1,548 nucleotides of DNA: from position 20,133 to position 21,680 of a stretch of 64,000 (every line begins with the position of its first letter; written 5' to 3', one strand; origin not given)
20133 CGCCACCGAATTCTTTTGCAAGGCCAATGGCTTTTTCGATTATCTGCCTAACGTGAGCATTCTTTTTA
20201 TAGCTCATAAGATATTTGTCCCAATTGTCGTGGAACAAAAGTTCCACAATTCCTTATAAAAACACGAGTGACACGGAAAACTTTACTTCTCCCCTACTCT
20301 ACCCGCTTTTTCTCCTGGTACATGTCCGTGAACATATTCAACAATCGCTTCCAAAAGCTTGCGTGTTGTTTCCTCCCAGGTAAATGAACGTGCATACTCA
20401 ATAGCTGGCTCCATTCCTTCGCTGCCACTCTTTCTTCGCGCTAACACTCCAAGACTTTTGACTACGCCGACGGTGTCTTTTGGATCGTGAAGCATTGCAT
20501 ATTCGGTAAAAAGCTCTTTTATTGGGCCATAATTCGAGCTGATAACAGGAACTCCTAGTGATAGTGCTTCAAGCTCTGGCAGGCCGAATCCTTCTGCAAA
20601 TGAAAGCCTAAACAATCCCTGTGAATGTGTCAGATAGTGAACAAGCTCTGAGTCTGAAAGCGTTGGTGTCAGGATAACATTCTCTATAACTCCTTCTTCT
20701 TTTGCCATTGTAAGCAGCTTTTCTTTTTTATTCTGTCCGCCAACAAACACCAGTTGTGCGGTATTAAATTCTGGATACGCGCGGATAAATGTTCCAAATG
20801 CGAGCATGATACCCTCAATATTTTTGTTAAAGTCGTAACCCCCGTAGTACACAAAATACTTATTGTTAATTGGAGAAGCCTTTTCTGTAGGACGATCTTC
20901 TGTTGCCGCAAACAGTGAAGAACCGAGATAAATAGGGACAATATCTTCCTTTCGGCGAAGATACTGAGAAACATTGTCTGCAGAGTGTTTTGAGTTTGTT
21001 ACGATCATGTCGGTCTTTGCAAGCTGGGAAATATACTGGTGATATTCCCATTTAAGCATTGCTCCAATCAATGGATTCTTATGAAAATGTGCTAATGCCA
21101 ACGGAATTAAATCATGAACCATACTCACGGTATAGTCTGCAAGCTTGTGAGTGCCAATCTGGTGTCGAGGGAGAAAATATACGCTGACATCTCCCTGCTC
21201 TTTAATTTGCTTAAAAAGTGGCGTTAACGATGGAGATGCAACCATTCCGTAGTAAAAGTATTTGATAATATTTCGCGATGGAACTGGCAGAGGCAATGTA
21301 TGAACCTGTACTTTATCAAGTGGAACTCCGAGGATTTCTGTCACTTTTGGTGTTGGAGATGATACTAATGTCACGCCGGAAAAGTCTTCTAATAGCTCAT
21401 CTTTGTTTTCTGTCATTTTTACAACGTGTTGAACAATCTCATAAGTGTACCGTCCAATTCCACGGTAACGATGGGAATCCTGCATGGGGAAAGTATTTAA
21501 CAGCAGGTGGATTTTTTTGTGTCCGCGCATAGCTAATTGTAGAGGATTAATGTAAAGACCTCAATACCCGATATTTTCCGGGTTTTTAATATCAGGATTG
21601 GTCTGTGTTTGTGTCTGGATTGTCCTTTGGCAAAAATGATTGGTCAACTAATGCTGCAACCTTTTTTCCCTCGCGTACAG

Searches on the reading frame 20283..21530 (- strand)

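Call 17: search_protein_families(library=pfam, proteins=[window:20283-21530:-], max_evalue=0.001)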
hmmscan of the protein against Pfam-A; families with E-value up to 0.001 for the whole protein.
window:20283-21530:- (415 aa): 3 families
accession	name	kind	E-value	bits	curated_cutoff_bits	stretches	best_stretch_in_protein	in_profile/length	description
PF00534.26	Glycos_transf_1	-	1.1e-21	77.5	26.4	1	217-349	9-141/172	Glycosyl transferases group 1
PF13692.12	Glyco_trans_1_4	-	1.5e-12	48.4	27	1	224-355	2-131/142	Glycosyl transferases group 1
PF20706.3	GT4-conflict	-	4.2e-06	26.4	26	1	211-344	185-323/385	Family 4 Glycosyltransferase in conflict systems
